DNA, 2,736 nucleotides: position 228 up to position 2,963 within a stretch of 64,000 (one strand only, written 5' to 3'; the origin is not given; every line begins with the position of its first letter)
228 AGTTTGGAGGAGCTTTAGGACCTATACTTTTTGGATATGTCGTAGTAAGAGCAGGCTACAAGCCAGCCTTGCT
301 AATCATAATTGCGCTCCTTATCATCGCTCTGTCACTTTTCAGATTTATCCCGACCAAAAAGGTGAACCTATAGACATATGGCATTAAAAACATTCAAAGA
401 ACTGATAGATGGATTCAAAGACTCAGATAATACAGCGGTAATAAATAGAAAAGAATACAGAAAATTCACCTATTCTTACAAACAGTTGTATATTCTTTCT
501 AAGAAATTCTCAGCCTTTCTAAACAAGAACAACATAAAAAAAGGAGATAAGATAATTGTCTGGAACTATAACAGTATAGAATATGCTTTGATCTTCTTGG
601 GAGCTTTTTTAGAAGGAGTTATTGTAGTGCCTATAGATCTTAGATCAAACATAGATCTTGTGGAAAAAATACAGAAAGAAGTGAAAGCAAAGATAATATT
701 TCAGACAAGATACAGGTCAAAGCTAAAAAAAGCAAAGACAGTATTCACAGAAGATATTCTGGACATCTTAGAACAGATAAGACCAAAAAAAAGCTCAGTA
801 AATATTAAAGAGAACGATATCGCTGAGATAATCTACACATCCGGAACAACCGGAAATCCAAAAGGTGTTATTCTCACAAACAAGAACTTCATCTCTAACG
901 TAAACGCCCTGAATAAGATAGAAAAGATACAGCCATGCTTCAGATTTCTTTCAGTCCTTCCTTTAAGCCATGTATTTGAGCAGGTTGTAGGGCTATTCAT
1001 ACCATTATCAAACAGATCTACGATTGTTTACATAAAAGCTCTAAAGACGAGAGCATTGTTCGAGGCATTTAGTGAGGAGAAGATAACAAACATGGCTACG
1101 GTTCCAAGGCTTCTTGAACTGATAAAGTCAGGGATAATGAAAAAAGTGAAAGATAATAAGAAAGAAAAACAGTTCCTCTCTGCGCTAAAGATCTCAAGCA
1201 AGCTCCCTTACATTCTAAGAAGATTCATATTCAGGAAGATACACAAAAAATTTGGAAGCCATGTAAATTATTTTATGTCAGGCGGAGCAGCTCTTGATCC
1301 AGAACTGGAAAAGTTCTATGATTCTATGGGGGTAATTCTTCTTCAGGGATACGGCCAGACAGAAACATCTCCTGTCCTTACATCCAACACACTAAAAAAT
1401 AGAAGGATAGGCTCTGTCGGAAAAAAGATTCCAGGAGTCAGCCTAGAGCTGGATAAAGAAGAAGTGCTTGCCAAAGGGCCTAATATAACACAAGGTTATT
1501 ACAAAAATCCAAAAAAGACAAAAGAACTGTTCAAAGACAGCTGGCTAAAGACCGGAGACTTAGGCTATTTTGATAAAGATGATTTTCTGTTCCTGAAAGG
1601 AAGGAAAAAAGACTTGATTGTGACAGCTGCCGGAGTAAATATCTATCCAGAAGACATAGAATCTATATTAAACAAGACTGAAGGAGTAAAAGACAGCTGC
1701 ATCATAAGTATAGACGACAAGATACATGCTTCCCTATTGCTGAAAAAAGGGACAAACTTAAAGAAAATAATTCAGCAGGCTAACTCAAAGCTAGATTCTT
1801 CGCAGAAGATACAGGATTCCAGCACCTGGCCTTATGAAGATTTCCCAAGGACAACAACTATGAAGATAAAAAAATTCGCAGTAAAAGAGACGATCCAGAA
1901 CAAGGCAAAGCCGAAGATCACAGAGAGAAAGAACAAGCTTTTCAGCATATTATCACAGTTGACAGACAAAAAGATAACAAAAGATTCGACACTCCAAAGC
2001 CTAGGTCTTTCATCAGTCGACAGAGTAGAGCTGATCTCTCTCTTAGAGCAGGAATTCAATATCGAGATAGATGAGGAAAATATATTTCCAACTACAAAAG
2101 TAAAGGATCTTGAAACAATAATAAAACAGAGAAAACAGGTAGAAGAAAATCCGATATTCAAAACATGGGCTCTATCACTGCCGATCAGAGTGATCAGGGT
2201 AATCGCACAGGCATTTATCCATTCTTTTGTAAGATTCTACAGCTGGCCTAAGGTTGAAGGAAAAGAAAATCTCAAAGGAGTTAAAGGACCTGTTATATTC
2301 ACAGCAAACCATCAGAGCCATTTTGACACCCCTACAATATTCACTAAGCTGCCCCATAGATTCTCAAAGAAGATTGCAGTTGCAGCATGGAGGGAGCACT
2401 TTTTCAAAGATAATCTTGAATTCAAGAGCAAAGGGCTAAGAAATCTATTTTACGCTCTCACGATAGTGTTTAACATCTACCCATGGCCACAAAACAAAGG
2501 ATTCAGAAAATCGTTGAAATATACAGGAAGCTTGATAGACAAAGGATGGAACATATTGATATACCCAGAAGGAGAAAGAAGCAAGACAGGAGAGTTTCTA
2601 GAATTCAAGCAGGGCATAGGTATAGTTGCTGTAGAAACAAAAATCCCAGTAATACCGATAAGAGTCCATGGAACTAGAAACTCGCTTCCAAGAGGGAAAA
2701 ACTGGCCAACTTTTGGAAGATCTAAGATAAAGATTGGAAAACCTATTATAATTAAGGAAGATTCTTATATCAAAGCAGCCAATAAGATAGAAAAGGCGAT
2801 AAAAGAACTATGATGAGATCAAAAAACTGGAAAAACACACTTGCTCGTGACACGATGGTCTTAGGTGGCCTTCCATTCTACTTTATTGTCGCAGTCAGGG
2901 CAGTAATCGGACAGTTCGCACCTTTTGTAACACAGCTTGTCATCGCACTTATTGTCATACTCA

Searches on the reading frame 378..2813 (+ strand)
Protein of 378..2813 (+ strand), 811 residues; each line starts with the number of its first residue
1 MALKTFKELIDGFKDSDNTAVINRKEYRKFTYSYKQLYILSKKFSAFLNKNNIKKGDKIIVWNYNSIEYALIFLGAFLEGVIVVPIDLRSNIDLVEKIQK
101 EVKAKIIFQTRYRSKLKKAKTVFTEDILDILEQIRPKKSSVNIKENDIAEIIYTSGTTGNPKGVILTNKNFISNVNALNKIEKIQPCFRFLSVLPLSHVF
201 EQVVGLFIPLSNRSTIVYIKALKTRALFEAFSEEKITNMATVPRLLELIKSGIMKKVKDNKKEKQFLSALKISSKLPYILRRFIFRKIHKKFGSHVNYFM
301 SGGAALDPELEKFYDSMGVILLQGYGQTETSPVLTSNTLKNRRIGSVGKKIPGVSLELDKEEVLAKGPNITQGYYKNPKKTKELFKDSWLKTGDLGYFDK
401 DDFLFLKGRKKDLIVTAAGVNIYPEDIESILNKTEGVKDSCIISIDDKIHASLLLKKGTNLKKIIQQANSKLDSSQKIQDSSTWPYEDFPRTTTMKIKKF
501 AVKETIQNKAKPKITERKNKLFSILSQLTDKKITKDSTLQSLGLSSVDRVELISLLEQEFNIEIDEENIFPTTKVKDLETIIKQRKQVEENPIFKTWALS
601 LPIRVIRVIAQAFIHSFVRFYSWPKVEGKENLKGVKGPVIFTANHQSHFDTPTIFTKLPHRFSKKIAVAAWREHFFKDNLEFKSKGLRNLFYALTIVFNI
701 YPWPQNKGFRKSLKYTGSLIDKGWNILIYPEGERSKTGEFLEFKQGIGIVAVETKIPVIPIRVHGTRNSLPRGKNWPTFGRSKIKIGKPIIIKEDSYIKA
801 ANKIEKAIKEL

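Call 36: search_protein_families(library=pfam, proteins=[window:378-2813:+], max_evalue=0.00001)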
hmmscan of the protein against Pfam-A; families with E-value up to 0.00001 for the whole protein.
window:378-2813:+ (811 aa): 3 families
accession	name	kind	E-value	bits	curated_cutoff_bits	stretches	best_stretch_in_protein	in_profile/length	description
PF00501.34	AMP-binding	-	3e-66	224.2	29.9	1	16-375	9-384/384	AMP-binding enzyme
PF01553.26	Acyltransferase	-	2.4e-18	66.7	23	1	625-763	3-131/132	Acyltransferase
PF00550.31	PP-binding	-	5.3e-07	30.2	20.8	1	527-578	9-63/67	Phosphopantetheine attachment site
